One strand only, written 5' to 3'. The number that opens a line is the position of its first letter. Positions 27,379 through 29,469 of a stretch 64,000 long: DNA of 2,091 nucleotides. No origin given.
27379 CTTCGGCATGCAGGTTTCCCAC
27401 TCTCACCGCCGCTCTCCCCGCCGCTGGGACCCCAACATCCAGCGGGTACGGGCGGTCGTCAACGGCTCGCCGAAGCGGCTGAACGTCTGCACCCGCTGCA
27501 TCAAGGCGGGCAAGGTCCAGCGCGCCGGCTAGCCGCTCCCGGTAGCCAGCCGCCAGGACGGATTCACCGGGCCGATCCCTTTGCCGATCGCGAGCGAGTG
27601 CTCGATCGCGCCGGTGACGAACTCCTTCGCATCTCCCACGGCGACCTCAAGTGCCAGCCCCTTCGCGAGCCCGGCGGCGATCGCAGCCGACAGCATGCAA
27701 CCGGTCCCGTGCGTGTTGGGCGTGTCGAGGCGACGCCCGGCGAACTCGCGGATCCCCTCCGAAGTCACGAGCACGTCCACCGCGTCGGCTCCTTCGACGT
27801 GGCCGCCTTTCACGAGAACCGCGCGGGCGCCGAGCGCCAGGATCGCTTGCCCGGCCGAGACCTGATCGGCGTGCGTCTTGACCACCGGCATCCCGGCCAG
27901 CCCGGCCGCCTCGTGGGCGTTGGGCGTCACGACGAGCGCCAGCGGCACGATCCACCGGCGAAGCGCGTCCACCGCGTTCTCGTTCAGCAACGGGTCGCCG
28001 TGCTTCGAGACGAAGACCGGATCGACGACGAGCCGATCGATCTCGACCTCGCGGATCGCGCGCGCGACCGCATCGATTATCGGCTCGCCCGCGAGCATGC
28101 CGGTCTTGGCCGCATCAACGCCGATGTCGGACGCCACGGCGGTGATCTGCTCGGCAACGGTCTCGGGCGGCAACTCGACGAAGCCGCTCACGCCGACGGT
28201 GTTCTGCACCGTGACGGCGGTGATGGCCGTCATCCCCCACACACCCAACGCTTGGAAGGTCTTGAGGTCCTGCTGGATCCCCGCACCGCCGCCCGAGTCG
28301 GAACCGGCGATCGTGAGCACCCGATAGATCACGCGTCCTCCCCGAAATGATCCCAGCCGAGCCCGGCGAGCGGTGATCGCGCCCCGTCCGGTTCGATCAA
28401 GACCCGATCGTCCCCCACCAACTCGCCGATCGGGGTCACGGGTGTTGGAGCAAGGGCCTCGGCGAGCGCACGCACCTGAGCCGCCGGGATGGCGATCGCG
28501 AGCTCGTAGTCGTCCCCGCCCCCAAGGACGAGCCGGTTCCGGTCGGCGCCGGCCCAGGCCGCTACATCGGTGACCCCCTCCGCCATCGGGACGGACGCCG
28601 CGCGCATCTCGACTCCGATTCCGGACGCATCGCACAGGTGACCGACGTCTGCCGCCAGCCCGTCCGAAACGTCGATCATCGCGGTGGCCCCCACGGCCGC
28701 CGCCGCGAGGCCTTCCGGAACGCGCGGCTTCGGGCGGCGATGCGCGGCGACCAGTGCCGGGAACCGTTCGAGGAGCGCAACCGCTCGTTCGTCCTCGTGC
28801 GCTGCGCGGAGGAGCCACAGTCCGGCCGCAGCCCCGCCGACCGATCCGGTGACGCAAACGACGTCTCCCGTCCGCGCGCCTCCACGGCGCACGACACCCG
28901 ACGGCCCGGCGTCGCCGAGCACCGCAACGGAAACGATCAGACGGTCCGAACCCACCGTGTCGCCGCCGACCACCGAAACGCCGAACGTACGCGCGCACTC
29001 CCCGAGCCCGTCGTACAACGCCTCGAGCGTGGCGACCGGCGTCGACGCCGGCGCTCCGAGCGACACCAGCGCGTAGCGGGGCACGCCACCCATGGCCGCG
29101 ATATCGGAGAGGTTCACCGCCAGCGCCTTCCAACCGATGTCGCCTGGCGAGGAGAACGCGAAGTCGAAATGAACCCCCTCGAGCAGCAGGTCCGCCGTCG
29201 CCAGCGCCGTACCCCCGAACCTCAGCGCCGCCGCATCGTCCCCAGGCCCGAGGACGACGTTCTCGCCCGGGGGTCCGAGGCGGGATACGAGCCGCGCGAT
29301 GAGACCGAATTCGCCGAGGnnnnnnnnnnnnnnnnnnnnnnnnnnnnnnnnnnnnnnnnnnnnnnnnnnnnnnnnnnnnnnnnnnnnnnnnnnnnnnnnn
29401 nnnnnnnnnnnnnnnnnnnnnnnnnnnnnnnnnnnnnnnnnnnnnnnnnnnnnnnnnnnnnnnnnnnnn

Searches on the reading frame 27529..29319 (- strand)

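Call 29: search_protein_families(library=pfam, proteins=[window:27529-29319:-], max_evalue=0.001)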
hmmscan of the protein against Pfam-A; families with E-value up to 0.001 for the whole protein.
window:27529-29319:- (596 aa): 2 families
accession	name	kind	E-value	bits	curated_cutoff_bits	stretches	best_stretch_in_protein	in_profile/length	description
PF08543.17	Phos_pyr_kin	-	1.4e-89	300.2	27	1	341-586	1-246/246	Phosphomethylpyrimidine kinase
PF00294.29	PfkB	-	2.1e-08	34.3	25.8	1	432-564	161-282/302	pfkB family carbohydrate kinase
